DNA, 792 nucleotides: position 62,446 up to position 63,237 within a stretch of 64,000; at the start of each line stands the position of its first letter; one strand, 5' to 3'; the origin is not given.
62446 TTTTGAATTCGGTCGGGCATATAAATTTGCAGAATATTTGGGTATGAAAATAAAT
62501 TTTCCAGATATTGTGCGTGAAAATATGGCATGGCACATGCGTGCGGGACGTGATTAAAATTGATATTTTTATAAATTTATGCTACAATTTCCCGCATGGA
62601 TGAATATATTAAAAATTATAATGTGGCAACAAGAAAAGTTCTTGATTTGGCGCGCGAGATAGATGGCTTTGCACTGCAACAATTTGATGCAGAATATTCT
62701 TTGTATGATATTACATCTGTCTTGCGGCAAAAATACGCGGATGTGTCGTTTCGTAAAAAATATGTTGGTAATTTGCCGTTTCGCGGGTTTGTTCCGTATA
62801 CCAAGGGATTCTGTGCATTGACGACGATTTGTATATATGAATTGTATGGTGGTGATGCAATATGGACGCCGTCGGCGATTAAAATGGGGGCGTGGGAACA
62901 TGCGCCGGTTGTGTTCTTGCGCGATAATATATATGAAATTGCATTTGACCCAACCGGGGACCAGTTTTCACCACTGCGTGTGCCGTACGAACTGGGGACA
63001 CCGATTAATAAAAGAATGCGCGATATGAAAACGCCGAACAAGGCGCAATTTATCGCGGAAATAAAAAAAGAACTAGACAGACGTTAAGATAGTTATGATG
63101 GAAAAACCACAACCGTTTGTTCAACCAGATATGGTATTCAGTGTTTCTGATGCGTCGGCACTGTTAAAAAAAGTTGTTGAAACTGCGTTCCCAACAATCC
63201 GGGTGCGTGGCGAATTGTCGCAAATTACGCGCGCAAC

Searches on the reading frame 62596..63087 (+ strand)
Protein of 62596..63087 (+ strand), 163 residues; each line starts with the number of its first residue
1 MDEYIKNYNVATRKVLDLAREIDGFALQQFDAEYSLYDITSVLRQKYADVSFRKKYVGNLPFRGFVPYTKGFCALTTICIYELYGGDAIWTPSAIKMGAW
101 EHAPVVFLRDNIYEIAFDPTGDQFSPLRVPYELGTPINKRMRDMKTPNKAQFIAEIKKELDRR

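Call 79: find_encoding_contigs(protein=window:62596-63087:+, flank=10000, max_places=1)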
Protein window:62596-63087:+ (163 aa): 23 contigs read that carry it; 1 place shown.
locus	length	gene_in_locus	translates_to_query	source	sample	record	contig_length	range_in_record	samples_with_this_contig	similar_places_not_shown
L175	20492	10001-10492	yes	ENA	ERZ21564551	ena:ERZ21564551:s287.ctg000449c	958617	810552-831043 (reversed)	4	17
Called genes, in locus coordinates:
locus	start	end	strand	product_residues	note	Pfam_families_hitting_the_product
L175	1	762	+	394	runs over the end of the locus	PF01476:LysM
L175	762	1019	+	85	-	-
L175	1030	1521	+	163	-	PF04191:PEMT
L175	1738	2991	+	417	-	PF02812:ELFV_dehydrog_N, PF00208:ELFV_dehydrog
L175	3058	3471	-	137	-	-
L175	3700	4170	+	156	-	PF00886:Ribosomal_S16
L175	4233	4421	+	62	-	-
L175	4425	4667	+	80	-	-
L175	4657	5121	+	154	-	PF01782:RimM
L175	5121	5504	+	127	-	-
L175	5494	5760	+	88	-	-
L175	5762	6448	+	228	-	PF01746:tRNA_m1G_MT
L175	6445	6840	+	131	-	PF01245:Ribosomal_L19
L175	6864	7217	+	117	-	PF09923:DUF2155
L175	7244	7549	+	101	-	-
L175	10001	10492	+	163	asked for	-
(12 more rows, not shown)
